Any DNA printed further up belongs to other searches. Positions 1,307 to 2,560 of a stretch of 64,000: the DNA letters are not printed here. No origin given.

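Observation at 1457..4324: Radical SAM/SPASM-like enzyme co-transcribed with a cytoplasmic M28 peptidase, with no visible precursor peptide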

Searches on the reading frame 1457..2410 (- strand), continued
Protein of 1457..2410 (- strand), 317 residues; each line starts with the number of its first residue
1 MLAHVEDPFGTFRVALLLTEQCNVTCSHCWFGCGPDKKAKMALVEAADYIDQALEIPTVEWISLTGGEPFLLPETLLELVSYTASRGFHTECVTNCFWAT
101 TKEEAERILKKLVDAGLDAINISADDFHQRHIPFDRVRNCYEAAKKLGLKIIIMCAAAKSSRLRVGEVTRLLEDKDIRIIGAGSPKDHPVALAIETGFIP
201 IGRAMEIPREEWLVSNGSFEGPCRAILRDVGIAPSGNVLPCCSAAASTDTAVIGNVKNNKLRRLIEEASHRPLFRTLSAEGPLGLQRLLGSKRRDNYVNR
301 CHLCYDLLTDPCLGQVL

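Call 22: find_related_loci(query=A1, collection=genome_contigs, flank=10000)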
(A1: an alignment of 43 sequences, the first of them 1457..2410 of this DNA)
Query A1 (317 aa) in genome_contigs; peptide patterns used: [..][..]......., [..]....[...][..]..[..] (x = any residue, [..] = any of these).
129 stretches matched a pattern; 56 encode a relative of the query (tblastn E <= 1e-3); 55 distinct loci.
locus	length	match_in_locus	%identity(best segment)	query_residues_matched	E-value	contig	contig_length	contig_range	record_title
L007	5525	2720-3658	67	1-313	5e-149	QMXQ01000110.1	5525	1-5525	MAG: Candidatus Bathyarchaeota archaeon isolate B46_G15 B46_Guay15_scaffold_06357, whole genome shotgun sequence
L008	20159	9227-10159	64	7-317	3e-139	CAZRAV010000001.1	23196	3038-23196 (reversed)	MAG TPA_asm: uncultured Candidatus Bathyarchaeia archaeon isolate SRP239594_co1_175 genome assembly, contig: NODE_759_le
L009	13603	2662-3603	65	4-317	6e-139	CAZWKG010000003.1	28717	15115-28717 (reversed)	MAG TPA_asm: uncultured Candidatus Bathyarchaeia archaeon isolate SRP239594_co1_173 genome assembly, contig: NODE_464_le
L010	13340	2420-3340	64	11-317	1e-132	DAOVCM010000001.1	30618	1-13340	MAG TPA_asm: Candidatus Bathyarchaeota archaeon isolate CSMAG_1031 CSMAG_1031_k141_2491433_length_30618_cov_15.4053, who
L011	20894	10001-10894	59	11-308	5e-124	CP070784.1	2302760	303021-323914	MAG: Candidatus Bathyarchaeota archaeon isolate bin16 chromosome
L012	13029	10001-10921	57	11-317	3e-123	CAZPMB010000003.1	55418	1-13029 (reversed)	MAG TPA_asm: uncultured Candidatus Bathyarchaeia archaeon isolate binchicken_co383_203 genome assembly, contig: NODE_64_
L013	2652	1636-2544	58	11-313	2e-128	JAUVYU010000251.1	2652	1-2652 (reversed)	MAG: Candidatus Bathyarchaeota archaeon isolate CSMAG_1250 CSMAG_1250_k141_212038_length_2652_cov_5.0000, whole genome s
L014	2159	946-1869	58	6-313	4e-129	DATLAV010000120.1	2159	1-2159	MAG TPA_asm: Patescibacteria group bacterium isolate SMAG_U14280 k141_2387887, whole genome shotgun sequence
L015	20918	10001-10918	55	2-308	1e-117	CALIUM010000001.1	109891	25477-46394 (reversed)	MAG: uncultured archaeon isolate S1_Bin_MAXBIN__147_sub_1 genome assembly, contig: c_000001778694, whole genome shotgun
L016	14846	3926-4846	56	11-317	1e-115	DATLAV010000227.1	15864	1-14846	MAG TPA_asm: Patescibacteria group bacterium isolate SMAG_U14280 k141_1246666, whole genome shotgun sequence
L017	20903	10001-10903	55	11-310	9e-116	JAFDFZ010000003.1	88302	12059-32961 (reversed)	MAG: Deltaproteobacteria bacterium isolate Meg22_1012_Bin_121 Meg22_1012_Bin_121_scaffold_279, whole genome shotgun sequ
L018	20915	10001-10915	54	11-317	8e-114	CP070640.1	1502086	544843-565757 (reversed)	MAG: Candidatus Bathyarchaeota archaeon isolate bin91 chromosome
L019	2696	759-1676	55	10-316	7e-118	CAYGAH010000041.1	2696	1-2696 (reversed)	MAG TPA_asm: uncultured Candidatus Bathyarchaeia archaeon isolate ERP108616_co1_399 genome assembly, contig: k119_813878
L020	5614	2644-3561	51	7-310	6e-107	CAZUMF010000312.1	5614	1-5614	MAG TPA_asm: uncultured Desulfohalobiaceae bacterium isolate binchicken_co77_81 genome assembly, contig: NODE_15004_leng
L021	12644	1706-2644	52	6-317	6e-107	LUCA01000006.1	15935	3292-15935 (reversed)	MAG: Candidatus Bathyarchaeota archaeon B23 scaffold1744, whole genome shotgun sequence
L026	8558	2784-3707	51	4-310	1e-101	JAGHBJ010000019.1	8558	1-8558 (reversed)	MAG: Candidatus Bathyarchaeota archaeon isolate AUK253 PB_MBMC_207_c_000000000058, whole genome shotgun sequence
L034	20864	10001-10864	46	9-306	1e-87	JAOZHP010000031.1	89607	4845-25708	MAG: Candidatus Bathyarchaeota archaeon isolate QDN_4 k147_292997, whole genome shotgun sequence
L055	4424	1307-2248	29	12-317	4e-40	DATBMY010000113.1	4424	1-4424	MAG TPA_asm: Blastocatellia bacterium isolate SMAG_U4010 k141_608301, whole genome shotgun sequence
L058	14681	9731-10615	31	18-309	3e-39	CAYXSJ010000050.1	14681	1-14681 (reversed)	MAG TPA_asm: uncultured Methanotrichaceae archaeon isolate SRP192927_co7_42 genome assembly, contig: NODE_7846_length_14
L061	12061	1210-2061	30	16-308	3e-33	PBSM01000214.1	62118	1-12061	MAG: Planctomycetaceae bacterium isolate NP86 MHASMcontig_610918, whole genome shotgun sequence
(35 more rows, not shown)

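Call 40: search_solved_structures(query=A1, max_evalue=0.001, show_alignments=1)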
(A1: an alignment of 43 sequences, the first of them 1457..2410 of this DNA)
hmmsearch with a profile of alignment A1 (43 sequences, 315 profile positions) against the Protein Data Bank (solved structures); distinct sequences matched with E-value up to 0.001: 21.
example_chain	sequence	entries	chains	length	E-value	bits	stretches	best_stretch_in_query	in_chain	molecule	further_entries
8ai1_A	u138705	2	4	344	9.2e-28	100.1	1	9-289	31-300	Putative peptide biosynthesis protein YydG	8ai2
8ai6_A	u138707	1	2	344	4.7e-27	97.8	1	9-289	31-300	Putative peptide biosynthesis protein YydG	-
8ai3_A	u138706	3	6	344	4.5e-26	94.6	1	9-289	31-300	Putative peptide biosynthesis protein YydG | Radical SAM core domain-containing protein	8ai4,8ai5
6efn_A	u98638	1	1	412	1.5e-08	37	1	10-179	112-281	Sporulation killing factor maturation protein SkfB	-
7tol_A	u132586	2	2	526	2.1e-07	33.2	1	13-121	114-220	glycerol dibiphytanyl glycerol tetraether - macrocyclic archaeol synthase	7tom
9dfn_A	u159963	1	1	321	2.6e-07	33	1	9-89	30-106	Radical SAM core domain-containing protein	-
7vob_C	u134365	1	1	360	4.8e-07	32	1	13-121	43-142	Cytosylglucuronate decarboxylase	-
7voc_C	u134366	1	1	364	5e-07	32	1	13-121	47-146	Cytosylglucuronate decarboxylase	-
9dfu_A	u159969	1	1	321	5.4e-07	31.9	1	10-89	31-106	Radical SAM core domain-containing protein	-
5wgg_A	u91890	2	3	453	1.6e-06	30.3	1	10-82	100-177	Radical SAM domain protein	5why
2a5h_A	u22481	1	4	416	1.7e-06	30.2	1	8-75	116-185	L-lysine 2,3-aminomutase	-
8wm2_A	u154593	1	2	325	7.6e-06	28.1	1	14-119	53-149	Fe-S radical SAM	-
6b4c_A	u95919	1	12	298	8e-06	28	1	13-123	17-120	Viperin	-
9dgw_A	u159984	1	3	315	8.8e-06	27.9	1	13-123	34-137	Radical SAM core domain-containing protein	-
9dfw_A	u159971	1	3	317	8.9e-06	27.9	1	13-123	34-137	Radical SAM core domain-containing protein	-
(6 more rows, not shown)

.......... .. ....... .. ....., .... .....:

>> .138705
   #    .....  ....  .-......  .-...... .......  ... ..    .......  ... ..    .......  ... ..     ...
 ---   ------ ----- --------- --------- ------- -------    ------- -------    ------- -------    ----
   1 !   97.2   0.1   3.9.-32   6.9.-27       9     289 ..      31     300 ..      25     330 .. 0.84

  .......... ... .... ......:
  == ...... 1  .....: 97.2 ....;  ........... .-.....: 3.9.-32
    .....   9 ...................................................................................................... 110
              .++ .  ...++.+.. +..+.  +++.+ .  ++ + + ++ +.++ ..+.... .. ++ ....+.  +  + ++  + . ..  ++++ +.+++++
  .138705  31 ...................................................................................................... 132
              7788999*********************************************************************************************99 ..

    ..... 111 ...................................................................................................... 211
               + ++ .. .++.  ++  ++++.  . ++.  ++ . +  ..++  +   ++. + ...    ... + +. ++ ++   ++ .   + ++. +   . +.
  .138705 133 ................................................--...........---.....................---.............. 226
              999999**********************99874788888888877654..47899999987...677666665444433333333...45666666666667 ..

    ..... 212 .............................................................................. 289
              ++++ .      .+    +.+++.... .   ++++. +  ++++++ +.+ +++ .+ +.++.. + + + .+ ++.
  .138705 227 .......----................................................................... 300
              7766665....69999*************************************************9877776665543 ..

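Call 51: predict_structure(alignment_id=A1)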
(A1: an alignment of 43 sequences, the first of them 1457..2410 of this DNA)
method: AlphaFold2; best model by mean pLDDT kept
length: 317 residues; sequences in the alignment: 43
mean_pLDDT: 91.8   pTM: 0.90
mean pLDDT of the five models: 91.8, 91.4, 91.2, 89.9, 87.9
residues with pLDDT >= 90: 260; 70-90: 36; 50-70: 15; < 50: 6
segments of 3 or more residues with pLDDT < 50: 1-6
pLDDT, mean of each block of 10 residues (from residue 1): 46 96 93 94 98 97 97 98 99 98 99 99 96 98 98 96 95 91 73 93 93 83 92 96 79 96 96 94 92 80 93 90
secondary structure, 60 per line:
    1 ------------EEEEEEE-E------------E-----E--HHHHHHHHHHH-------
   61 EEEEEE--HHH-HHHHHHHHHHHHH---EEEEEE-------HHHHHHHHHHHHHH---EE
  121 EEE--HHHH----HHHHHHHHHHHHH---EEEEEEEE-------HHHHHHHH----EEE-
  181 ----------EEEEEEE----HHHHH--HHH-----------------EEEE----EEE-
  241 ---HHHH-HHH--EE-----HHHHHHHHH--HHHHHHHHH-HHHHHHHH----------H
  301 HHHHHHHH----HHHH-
elements in order: E13-19 H43-53 E61-66 H73-85 E89-94 H102-115 E119-123 H126-129 H134-146 E150-157 H165-172 E177-179 E191-197 H202-206 E229-232 E237-239 H244-247 H261-269 H272-280 H282-289 H300-308 H313-316

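Call 54: fold_search(model_id=the predicted structure, library=pdb)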
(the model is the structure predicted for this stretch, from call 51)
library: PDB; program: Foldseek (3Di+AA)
matches with E <= 10: 1889; with E <= 0.001: 100
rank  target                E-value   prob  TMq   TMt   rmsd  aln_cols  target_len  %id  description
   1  8ai6_A                1.0e-18  1.00  0.80  0.79   3.5       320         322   20  Crystal structure of radical SAM epimerase EpeE D210A mutant from Bacillus subtilis with [4Fe-4S] clusters, S-adenosyl (released 2024-01-10)
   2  8ai4_B                2.0e-18  1.00  0.79  0.78   3.5       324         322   20  Crystal structure of radical SAM epimerase EpeE C223A mutant from Bacillus subtilis with [4Fe-4S] clusters, S-adenosyl (released 2024-01-10)
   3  8ai1_B                2.8e-18  1.00  0.80  0.79   3.6       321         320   20  Crystal structure of radical SAM epimerase EpeE from Bacillus subtilis with [4Fe-4S] clusters and S-adenosyl-L-homocys (released 2024-01-10)
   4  8ai2_B                3.2e-18  1.00  0.78  0.77   3.5       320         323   20  Crystal structure of radical SAM epimerase EpeE from Bacillus subtilis with [4Fe-4S] clusters, S-adenosyl-L-homocystei (released 2024-01-10)
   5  8ai1_A                3.6e-18  1.00  0.78  0.78   3.5       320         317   20  Crystal structure of radical SAM epimerase EpeE from Bacillus subtilis with [4Fe-4S] clusters and S-adenosyl-L-homocys (released 2024-01-10)
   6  8ai6_B                4.3e-18  1.00  0.80  0.78   3.4       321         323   20  Crystal structure of radical SAM epimerase EpeE D210A mutant from Bacillus subtilis with [4Fe-4S] clusters, S-adenosyl (released 2024-01-10)
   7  8ai3_B                6.9e-18  1.00  0.79  0.77   3.5       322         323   20  Crystal structure of radical SAM epimerase EpeE C223A mutant from Bacillus subtilis with [4Fe-4S] clusters and S-adeno (released 2024-01-10)
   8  8ai4_A                7.3e-18  1.00  0.78  0.79   3.6       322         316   20  Crystal structure of radical SAM epimerase EpeE C223A mutant from Bacillus subtilis with [4Fe-4S] clusters, S-adenosyl (released 2024-01-10)
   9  8ai3_A                2.9e-17  1.00  0.79  0.79   3.5       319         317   20  Crystal structure of radical SAM epimerase EpeE C223A mutant from Bacillus subtilis with [4Fe-4S] clusters and S-adeno (released 2024-01-10)
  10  7vob                  5.2e-10  1.00  0.57  0.55  10.7       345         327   17  The crystal structure of a Radical SAM Enzyme BlsE involved in the Biosynthesis of Blasticidin S (released 2022-05-04)
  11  9dfn                  1.8e-08  1.00  0.53  0.58  10.7       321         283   12  X-ray crystal structure of the second viperin-like enzyme from Trichoderma virens with bound CTP and SAM (released 2025-02-19)
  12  4m7t                  2.2e-08  1.00  0.48  0.61   6.5       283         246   15  Crystal structure of BtrN in complex with AdoMet and 2-DOIA (released 2013-10-02)
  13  6efn                  2.6e-08  1.00  0.59  0.50   6.0       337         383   16  Structure of a RiPP maturase, SkfB (released 2018-10-24)
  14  6q2p_A                2.9e-08  1.00  0.54  0.58   9.1       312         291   14  Crystal structure of mouse viperin bound to cytidine triphosphate and S-adenosylhomocysteine (released 2020-01-22)
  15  5v1t_A                2.9e-08  1.00  0.51  0.39   9.7       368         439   13  Crystal structure of Streptococcus suis SuiB bound to precursor peptide SuiA (released 2017-08-30)
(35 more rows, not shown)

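Call 69: search_protein_families(library=padloc, proteins=[window:1457-2410:-], max_evalue=0.001)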
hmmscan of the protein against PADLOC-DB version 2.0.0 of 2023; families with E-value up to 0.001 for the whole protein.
window:1457-2410:- (317 aa): 2 families
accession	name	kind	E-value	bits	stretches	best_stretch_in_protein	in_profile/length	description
PDLC02903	pVip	-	3.4e-15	54.2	1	15-128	3-104/257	Viperins not associated with kinases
PDLC02904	pVip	-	2e-12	45.2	1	16-129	7-112/262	Viperins associated with kinases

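Call 70: search_protein_families(library=ncbifam, alignment_id=A1, max_evalue=1e-10)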
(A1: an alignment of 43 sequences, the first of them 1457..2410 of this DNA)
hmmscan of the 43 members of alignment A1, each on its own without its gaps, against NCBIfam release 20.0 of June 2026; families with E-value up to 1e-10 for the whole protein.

A. member 1, window:1457-2410:- (317 aa): 9 families
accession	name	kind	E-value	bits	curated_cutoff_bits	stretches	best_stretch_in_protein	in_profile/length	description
TIGR04078.1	rSAM_yydG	equivalog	3.2e-30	105.6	300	1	15-280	4-257/309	YydG family radical SAM peptide epimerase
TIGR04054.1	rSAM_NirJ1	equivalog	3.4e-13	49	650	1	14-156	38-185/387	putative heme d1 biosynthesis radical SAM protein NirJ1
TIGR04103.1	rSAM_nif11_3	equivalog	3.6e-13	48.9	725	0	18-138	11-121/412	nif11-class peptide radical SAM maturase 3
NF038283.1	viperin_w_prok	equivalog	3.8e-13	49.2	180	1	16-129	6-119/281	viperin family antiviral radical SAM protein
TIGR04055.1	rSAM_NirJ2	equivalog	5e-13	49.3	500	1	19-144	7-126/326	putative heme d1 biosynthesis radical SAM protein NirJ2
TIGR04347.1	pseudo_SAM_Halo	equivalog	5.7e-13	48.9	525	1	17-144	43-164/390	TIGR04347 family pseudo-SAM/SPASM protein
TIGR02666.1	moaA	equivalog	1.3e-11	44.1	284.05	1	17-131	15-129/336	GTP 3',8-cyclase MoaA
TIGR02109.1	PQQ_syn_pqqE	equivalog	4.7e-11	42.2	381.35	0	17-128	12-117/358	pyrroloquinoline quinone biosynthesis protein PqqE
TIGR04546.1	rSAM_ahbC_deAc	equivalog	6e-11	41.8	650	1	17-178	44-206/390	12,18-didecarboxysiroheme deacetylase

B. families by the number of members that match (of 43 scanned): 29 families (the first 25 are shown)
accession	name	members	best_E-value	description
TIGR04078.1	rSAM_yydG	43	2.3e-33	YydG family radical SAM peptide epimerase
NF038283.1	viperin_w_prok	43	1.6e-15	viperin family antiviral radical SAM protein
TIGR04055.1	rSAM_NirJ2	39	7.5e-16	putative heme d1 biosynthesis radical SAM protein NirJ2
TIGR04347.1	pseudo_SAM_Halo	38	2.2e-16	TIGR04347 family pseudo-SAM/SPASM protein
TIGR04054.1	rSAM_NirJ1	35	3e-15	putative heme d1 biosynthesis radical SAM protein NirJ1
TIGR02666.1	moaA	27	4.6e-15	GTP 3',8-cyclase MoaA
TIGR02109.1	PQQ_syn_pqqE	22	1e-16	pyrroloquinoline quinone biosynthesis protein PqqE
NF045574.1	sacti_mat_StsB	22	7.1e-16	StsB family radical SAM/SPASM domain sactipeptide maturase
TIGR04317.1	W_rSAM_matur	16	1e-13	tungsten cofactor oxidoreductase radical SAM maturase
TIGR02668.1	moaA_archaeal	13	7.6e-13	GTP 3',8-cyclase MoaA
TIGR04546.1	rSAM_ahbC_deAc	11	9.4e-14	12,18-didecarboxysiroheme deacetylase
NF049973.1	radical_Rv1681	9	2.5e-13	Rv1681 family radical SAM protein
TIGR04103.1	rSAM_nif11_3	7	7e-14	nif11-class peptide radical SAM maturase 3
TIGR04051.1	rSAM_NirJ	7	7.9e-13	heme d1 biosynthesis radical SAM protein NirJ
TIGR04053.2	TIGR04053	5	2.4e-13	TIGR04053 family radical SAM/SPASM domain-containing protein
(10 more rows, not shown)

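Call 85: search_protein_families(library=ncbifam, proteins=[L034:5523-6575:+], max_evalue=0.00001)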
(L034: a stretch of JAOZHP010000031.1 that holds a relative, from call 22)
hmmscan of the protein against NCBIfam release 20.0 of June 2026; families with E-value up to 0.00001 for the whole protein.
L034:5523-6575:+ (350 aa): 1 family
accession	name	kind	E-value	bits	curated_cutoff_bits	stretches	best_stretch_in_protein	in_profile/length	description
TIGR02135.1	phoU_full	equivalog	1.4e-23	83.7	130.25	2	224-341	84-206/212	phosphate signaling complex protein PhoU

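Call 94: search_protein_families(library=pfam, proteins=[L026:670-945:+, L026:946-2790:+, L058:9110-9676:+, L055:2338-2796:+, L061:653-856:+], max_evalue=0.01)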
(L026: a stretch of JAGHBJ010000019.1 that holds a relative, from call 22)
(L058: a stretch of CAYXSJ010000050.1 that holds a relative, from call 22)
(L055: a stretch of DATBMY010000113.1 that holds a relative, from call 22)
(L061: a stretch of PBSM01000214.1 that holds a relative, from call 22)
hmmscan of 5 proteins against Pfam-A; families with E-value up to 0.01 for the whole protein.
L026:670-945:+ (91 aa): 8 families
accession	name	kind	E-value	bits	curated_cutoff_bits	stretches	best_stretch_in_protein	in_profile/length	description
PF13187.11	Fer4_9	-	4e-06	27.2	27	1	10-86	1-52/52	4Fe-4S dicluster domain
PF12838.12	Fer4_7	-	6e-06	27.1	27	0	68-90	2-21/52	4Fe-4S dicluster domain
PF12837.12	Fer4_6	-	7.7e-05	22.9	25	0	6-21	4-19/24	4Fe-4S binding domain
PF00037.32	Fer4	-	0.00021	21.4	21.1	0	76-87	13-24/24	4Fe-4S binding domain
PF14697.11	Fer4_21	-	0.0013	19.2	35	0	66-87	36-58/59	4Fe-4S dicluster domain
PF25160.1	LdpA_Fe-S-bd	-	0.002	18.3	27.6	0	66-88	23-45/49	LdpA Fe-S cluster-binding domain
PF13183.11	Fer4_8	-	0.0084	17.1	27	0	10-84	4-67/68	4Fe-4S dicluster domain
PF12797.12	Fer4_2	-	0.0099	16.2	24.5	0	5-21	4-20/22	4Fe-4S binding domain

L026:946-2790:+ (614 aa): 2 families
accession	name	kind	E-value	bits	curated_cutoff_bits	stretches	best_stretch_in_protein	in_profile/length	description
PF01314.23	AFOR_C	-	5.4e-88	296.2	27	1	248-603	44-385/385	Aldehyde ferredoxin oxidoreductase, domains 2 & 3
PF02730.20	AFOR_N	-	4.3e-76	255.5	29.8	1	8-207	2-199/199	Aldehyde ferredoxin oxidoreductase, N-terminal domain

L058:9110-9676:+ (188 aa): 0 families

L055:2338-2796:+ (152 aa): 0 families

L061:653-856:+ (67 aa): 0 families
